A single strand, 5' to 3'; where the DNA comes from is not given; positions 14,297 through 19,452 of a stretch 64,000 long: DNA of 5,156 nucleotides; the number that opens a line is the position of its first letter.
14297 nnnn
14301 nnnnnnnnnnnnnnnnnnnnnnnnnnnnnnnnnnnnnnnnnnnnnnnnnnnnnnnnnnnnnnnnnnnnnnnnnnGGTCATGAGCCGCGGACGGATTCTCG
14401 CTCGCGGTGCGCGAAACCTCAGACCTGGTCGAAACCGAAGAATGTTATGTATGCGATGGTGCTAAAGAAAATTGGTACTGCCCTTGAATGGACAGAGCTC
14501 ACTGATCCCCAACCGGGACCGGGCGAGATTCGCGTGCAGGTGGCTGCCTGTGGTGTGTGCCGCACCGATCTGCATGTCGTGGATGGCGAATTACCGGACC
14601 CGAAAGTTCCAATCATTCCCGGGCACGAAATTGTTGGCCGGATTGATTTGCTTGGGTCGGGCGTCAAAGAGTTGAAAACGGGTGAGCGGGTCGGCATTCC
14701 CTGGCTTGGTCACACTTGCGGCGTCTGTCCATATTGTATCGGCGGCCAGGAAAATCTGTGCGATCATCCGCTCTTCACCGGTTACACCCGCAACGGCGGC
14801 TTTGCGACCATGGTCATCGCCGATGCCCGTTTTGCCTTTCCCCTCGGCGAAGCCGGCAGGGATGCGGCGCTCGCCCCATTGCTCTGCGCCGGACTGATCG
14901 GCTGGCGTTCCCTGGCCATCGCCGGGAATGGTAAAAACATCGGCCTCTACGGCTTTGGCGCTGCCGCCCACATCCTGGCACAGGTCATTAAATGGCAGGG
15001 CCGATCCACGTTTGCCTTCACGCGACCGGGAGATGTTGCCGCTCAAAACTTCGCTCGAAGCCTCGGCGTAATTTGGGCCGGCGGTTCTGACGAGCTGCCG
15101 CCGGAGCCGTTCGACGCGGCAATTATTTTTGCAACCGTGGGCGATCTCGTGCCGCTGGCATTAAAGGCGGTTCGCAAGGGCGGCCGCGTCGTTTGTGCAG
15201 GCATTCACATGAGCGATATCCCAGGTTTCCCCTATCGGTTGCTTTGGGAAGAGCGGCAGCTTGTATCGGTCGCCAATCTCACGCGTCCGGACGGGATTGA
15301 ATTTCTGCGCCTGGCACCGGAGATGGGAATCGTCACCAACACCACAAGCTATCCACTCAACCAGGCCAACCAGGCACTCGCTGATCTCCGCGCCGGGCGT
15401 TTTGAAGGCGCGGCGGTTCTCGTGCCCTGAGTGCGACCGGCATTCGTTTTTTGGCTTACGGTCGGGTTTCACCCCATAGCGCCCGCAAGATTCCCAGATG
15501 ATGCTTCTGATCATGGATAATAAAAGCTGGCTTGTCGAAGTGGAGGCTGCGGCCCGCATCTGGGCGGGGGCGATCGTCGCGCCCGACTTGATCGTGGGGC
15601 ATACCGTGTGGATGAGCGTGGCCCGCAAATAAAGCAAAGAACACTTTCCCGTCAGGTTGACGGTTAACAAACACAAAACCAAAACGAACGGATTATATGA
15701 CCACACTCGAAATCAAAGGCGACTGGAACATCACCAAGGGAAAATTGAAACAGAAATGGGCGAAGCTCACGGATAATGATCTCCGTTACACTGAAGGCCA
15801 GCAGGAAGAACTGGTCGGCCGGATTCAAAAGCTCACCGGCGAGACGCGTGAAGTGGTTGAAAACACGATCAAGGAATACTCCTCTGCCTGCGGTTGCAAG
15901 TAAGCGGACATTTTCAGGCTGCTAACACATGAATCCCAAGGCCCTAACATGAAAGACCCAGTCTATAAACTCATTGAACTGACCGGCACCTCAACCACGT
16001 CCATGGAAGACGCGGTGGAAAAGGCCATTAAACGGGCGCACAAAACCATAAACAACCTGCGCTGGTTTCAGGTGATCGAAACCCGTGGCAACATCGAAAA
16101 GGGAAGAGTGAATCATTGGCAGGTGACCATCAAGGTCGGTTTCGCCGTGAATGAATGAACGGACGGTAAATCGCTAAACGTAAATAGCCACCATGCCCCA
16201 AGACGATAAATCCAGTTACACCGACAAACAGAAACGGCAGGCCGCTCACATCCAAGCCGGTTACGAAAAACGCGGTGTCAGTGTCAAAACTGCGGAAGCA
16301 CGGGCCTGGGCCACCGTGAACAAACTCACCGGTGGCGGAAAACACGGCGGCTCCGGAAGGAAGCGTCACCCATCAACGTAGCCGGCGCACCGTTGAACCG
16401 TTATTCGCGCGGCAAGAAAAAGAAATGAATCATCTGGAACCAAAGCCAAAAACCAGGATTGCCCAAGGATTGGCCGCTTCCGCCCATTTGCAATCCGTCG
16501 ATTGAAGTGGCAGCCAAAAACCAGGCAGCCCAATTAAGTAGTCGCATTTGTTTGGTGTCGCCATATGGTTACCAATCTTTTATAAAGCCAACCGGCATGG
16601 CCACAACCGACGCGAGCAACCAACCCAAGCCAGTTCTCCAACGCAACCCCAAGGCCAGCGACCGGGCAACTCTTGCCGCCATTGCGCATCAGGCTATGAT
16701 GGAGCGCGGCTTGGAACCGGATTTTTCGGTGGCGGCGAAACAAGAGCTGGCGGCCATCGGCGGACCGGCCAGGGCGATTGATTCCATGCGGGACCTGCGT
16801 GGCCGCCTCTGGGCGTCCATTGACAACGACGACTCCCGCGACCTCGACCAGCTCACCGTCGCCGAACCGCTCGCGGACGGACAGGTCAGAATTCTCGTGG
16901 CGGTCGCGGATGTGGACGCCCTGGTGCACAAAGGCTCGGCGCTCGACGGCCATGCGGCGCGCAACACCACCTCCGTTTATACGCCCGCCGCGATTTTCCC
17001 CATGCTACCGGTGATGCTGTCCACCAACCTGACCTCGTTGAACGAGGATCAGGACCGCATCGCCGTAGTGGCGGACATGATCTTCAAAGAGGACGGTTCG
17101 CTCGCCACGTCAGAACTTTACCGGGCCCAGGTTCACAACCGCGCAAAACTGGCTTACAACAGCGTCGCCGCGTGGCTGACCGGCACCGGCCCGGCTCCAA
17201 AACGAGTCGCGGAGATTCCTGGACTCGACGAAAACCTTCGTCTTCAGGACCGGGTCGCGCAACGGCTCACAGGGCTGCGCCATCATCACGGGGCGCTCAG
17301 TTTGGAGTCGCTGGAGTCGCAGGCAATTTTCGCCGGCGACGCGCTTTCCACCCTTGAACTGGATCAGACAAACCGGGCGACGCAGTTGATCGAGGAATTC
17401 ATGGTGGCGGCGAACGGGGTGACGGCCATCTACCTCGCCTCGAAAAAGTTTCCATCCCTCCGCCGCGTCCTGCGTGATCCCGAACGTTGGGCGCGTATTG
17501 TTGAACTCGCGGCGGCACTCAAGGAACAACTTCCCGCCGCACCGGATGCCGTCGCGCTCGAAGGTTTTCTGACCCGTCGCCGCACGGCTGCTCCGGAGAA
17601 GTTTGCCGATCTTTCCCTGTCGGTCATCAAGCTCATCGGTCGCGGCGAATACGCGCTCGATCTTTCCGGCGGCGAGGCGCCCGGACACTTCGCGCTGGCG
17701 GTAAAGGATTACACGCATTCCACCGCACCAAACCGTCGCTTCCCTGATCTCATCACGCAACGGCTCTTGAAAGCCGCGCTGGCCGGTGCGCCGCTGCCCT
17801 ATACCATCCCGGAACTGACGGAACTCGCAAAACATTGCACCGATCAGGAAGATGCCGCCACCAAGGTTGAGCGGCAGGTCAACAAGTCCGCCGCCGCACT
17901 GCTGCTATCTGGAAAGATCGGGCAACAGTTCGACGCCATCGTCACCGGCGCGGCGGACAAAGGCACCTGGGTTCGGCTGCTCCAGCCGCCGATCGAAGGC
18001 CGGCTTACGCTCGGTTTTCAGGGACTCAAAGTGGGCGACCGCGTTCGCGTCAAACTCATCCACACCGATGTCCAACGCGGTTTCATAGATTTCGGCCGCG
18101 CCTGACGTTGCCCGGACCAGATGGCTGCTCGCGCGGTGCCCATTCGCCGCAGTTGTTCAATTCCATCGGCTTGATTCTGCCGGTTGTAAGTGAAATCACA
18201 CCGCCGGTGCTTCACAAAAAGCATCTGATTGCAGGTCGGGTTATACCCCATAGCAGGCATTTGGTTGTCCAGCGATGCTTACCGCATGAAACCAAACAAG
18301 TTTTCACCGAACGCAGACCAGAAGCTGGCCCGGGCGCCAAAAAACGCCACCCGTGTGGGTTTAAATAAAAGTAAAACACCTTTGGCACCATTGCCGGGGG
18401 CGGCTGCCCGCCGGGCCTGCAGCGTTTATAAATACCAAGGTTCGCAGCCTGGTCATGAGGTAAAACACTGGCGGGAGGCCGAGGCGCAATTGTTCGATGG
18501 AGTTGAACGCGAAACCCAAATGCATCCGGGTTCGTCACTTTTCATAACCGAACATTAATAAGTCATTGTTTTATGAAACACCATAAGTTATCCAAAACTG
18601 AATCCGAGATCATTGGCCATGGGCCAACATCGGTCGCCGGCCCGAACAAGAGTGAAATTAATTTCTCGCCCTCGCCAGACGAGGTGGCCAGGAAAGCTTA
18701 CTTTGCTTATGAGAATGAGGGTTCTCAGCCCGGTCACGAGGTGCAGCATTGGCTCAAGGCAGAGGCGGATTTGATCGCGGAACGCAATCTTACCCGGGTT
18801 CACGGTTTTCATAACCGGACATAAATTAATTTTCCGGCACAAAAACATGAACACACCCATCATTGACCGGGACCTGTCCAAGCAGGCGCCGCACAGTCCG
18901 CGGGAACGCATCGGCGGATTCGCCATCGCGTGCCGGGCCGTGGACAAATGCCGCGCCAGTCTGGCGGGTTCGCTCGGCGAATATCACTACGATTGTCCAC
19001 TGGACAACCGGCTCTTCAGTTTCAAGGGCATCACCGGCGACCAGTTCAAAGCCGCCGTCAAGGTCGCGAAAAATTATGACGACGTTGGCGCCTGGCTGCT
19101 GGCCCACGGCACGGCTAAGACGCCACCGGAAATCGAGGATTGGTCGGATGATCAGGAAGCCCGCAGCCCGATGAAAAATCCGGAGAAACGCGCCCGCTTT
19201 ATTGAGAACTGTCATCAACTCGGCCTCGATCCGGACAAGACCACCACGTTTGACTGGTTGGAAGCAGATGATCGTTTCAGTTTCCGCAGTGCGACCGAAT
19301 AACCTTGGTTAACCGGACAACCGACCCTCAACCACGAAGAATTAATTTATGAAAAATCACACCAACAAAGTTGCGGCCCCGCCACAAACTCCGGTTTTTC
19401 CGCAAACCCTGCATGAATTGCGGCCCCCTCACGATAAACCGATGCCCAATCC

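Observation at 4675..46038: Orientation-locked dyad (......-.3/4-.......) exactly 22 nt upstream of a position-matched hexamer, eight times: candidate regulon promoter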

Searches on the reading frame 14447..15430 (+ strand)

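Call 7: search_protein_families(library=pfam, proteins=[window:14447-15430:+])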
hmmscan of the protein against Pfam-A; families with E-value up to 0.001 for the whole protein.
window:14447-15430:+ (327 aa): 1 family
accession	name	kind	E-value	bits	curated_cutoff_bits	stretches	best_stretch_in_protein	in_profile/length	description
PF08240.17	ADH_N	-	2.3e-28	98.9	23.5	1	24-133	1-102/104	Alcohol dehydrogenase GroES-like domain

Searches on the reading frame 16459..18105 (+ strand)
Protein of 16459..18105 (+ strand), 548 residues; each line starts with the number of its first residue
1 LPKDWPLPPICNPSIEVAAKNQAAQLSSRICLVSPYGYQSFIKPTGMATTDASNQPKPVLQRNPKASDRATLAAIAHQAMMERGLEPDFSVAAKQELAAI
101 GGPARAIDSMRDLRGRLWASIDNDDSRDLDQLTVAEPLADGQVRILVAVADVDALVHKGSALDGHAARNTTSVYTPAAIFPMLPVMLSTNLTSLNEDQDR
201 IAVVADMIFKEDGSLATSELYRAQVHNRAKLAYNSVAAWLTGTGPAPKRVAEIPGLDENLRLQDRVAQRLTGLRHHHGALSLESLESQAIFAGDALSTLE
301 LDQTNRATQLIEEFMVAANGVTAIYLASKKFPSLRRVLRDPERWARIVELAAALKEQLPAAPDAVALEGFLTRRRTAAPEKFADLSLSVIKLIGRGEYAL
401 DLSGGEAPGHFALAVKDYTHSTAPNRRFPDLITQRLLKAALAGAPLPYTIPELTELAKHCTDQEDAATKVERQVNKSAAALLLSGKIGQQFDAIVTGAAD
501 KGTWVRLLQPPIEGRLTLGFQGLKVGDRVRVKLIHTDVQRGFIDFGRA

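Call 7: search_protein_families(library=pfam, proteins=[window:16459-18105:+])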
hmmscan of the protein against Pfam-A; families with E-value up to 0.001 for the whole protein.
window:16459-18105:+ (548 aa): 3 families
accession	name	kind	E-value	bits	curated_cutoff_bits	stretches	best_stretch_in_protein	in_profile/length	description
PF00773.25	RNB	-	9.6e-73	245.7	29.3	1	111-442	2-325/326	RNB domain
PF18614.7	RNase_II_C_S1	-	1.3e-19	70.2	26.6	1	489-548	1-59/59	RNase II-type exonuclease C-terminal S1 domain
PF00575.29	S1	-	0.00047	20.9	22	0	487-546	4-72/74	S1 RNA binding domain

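Call 9: find_related_loci(query=window:16459-18105:+, collection=genome_contigs, flank=10000)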
Query window:16459-18105:+ (548 aa) in genome_contigs; peptide patterns used: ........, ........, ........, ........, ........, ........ (x = any residue, [..] = any of these).
600 stretches matched a pattern (row limit reached: there are more); 573 encode a relative of the query (tblastn E <= 1e-3); the best 80 are kept; 80 distinct loci.
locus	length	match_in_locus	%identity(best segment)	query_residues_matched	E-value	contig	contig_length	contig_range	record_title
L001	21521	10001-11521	86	39-547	0e+0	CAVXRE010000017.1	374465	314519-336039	MAG: uncultured Verrucomicrobiae bacterium isolate MFD01223.bin.1.112 genome assembly, contig: contig_7523, whole genome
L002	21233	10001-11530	84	37-548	0e+0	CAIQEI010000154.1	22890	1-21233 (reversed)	MAG: uncultured Verrucomicrobia subdivision 3 bacterium isolate Umea3p4_bin-0310 genome assembly, contig: bin-0310:154/1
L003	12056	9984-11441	78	63-547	0e+0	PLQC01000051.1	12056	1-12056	MAG: Limisphaerales bacterium isolate bog_1460 73.20120700_S2X.40_contig_10832, whole genome shotgun sequence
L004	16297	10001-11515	75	39-545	0e+0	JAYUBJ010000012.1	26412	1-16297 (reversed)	MAG: Verrucomicrobiota bacterium isolate GFS_6733 GFS_6733_11, whole genome shotgun sequence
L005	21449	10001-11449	77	65-547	0e+0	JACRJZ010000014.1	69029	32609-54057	MAG: Verrucomicrobia bacterium isolate NC_groundwater_1842_Pr3_B-0.1um_64_53 SR-2_scaffold_141_293059, whole genome shot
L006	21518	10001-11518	74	54-547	0e+0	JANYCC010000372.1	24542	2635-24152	MAG: Verrucomicrobia bacterium isolate 336R_metabinner_121 336R_k141_175246, whole genome shotgun sequence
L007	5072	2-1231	89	138-547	0e+0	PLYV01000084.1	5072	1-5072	MAG: Limisphaerales bacterium isolate palsa_1443 73.20120700_P3D.225_contig_101828, whole genome shotgun sequence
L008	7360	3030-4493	73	60-548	0e+0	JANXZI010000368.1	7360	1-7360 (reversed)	MAG: Spartobacteria bacterium isolate GL140_4_metabat_3 GL140_4_k141_2685319, whole genome shotgun sequence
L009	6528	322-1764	73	68-548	0e+0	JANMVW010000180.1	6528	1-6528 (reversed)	MAG: Acidobacteriota bacterium isolate OTE_88_metabat_458 OTE_88_k141_1043660, whole genome shotgun sequence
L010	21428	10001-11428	72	70-545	0e+0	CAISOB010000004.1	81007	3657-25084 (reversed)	MAG: uncultured beta proteobacterium isolate MJ-time_bin-6899 genome assembly, contig: bin-6899:004/121, whole genome sh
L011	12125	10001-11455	70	60-545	0e+0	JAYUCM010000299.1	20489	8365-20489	MAG: Acidobacteriota bacterium isolate GFS_6979 GFS_6979_298, whole genome shotgun sequence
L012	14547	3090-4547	70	60-547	0e+0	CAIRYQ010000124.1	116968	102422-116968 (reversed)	MAG: uncultured Spartobacteria bacterium isolate Umea3_bin-0475 genome assembly, contig: bin-0475:124/129, whole genome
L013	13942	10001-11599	63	19-547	0e+0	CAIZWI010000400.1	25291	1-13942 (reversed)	MAG: uncultured Verrucomicrobia subdivision 3 bacterium isolate I-3_bin-103 genome assembly, contig: bin-103:400/467, wh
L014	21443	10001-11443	66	69-547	0e+0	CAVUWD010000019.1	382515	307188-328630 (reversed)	MAG: uncultured delta proteobacterium isolate MFD05674.bin.2.46 genome assembly, contig: contig_70358, whole genome shot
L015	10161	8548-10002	65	63-547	0e+0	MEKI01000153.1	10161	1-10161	MAG: Acidobacteria bacterium RBG_13_68_16 RBG_13_scaffold_8497, whole genome shotgun sequence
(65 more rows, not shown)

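Call 30: search_protein_families(library=pfam, alignment_id=A1, max_evalue=0.001)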
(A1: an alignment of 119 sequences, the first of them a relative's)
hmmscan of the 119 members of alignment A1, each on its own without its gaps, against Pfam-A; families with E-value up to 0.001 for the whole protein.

A. member 1, L001:5730-5975:+ (82 aa): 1 family
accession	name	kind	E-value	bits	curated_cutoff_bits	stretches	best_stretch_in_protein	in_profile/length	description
PF05532.17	CsbD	-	1.8e-14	53.8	40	1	19-69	2-52/53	CsbD-like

B. families by the number of members that match (of 119 scanned): 72 families (the first 25 are shown)
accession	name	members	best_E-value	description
PF04972.22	BON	9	1e-48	BON domain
PF07730.19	HisKA_3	8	1.8e-16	Histidine kinase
PF21937.1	Yop-YscD_ppl_2nd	8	1.9e-08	YscD/CdsD-like Bon-like domain 2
PF02566.24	OsmC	6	2.5e-16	OsmC-like protein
PF02518.31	HATPase_c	4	2.4e-25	Histidine kinase-, DNA gyrase B-, and HSP90-like ATPase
PF05239.21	PRC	4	8.4e-19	PRC-barrel domain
PF05532.17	CsbD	4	2e-16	CsbD-like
PF08673.15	RsbU_N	4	5.1e-05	Phosphoserine phosphatase RsbU, N-terminal domain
PF11181.13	YflT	3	3e-10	Heat induced stress protein YflT domain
PF13505.12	OMP_b-brl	3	1.6e-06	Outer membrane protein beta-barrel domain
PF00171.27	Aldedh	2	8.7e-136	Aldehyde dehydrogenase family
PF00664.28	ABC_membrane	2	1.6e-38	ABC transporter transmembrane region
PF07295.17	DUF1451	2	5.8e-34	Zinc-ribbon containing domain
PF00005.33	ABC_tran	2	8.5e-32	ABC transporter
PF07311.17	Dodecin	2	2.4e-29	Dodecin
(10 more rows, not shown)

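Call 42: search_protein_families(library=pfam, alignment_id=A2, max_evalue=0.001)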
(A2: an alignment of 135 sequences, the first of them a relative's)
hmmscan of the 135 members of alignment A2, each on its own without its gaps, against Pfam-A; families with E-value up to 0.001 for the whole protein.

A. member 1, L001:11910-12158:+ (83 aa): 1 family
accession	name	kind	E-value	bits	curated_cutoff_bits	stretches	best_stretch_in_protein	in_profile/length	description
PF11154.13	DUF2934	-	1.4e-09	37.9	22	1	35-67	3-35/37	Protein of unknown function (DUF2934)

B. families by the number of members that match (of 135 scanned): 89 families (the first 25 are shown)
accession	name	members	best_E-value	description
PF00072.30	Response_reg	10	7.4e-29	Response regulator receiver domain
PF00196.25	GerE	8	3.3e-19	Bacterial regulatory proteins, luxR family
PF07730.19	HisKA_3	8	1.4e-14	Histidine kinase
PF02518.31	HATPase_c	7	1.7e-15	Histidine kinase-, DNA gyrase B-, and HSP90-like ATPase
PF13581.12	HATPase_c_2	6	2.6e-07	Histidine kinase-like ATPase domain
PF08281.18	Sigma70_r4_2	6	1.3e-06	Sigma-70, region 4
PF13384.12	HTH_23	5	8.9e-05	Homeodomain-like domain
PF13091.12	PLDc_2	3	4.5e-41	PLD-like domain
PF00614.28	PLDc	3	5.5e-13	Phospholipase D Active site motif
PF11154.13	DUF2934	3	1e-10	Protein of unknown function (DUF2934)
PF08673.15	RsbU_N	3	1.1e-08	Phosphoserine phosphatase RsbU, N-terminal domain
PF01442.23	Apolipoprotein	3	1.9e-05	Apolipoprotein A1/A4/E domain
PF00106.31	adh_short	2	3.4e-52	short chain dehydrogenase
PF10011.15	DUF2254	2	8.8e-48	Predicted membrane protein (DUF2254)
PF04264.18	YceI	2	2.6e-38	YceI-like domain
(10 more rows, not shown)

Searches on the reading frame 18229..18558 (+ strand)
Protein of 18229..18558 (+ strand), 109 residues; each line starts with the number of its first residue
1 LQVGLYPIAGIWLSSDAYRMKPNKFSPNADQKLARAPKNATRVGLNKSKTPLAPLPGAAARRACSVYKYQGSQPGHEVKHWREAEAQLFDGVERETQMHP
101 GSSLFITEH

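Call 7: search_protein_families(library=pfam, proteins=[window:18229-18558:+])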
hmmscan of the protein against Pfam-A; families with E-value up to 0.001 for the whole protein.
window:18229-18558:+ (109 aa): 1 family
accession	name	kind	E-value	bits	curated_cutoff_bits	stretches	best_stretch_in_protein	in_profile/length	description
PF11154.13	DUF2934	-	0.0003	20.8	22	1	70-88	17-35/37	Protein of unknown function (DUF2934)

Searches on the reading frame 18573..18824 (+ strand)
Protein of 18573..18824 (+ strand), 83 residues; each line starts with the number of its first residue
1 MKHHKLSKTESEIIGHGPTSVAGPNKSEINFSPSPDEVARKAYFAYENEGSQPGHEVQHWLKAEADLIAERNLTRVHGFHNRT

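Call 7: search_protein_families(library=pfam, proteins=[window:18573-18824:+])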
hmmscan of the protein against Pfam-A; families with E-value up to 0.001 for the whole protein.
window:18573-18824:+ (83 aa): 1 family
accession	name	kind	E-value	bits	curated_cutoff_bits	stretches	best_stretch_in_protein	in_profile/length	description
PF11154.13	DUF2934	-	8.6e-10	38.5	22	1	35-67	3-35/37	Protein of unknown function (DUF2934)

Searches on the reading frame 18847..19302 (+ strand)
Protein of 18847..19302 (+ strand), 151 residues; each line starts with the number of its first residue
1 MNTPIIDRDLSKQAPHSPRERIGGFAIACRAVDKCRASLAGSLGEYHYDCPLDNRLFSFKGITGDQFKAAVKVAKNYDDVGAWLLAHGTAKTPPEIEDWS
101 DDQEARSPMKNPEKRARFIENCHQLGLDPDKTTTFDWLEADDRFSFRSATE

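Call 7: search_protein_families(library=pfam, proteins=[window:18847-19302:+])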
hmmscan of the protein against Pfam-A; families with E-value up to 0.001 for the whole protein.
window:18847-19302:+ (151 aa): 1 family
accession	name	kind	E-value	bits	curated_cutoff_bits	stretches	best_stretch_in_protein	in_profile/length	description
PF16798.10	DUF5069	-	8.2e-34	117.1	27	1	12-142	1-131/133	Domain of unknown function (DUF5069)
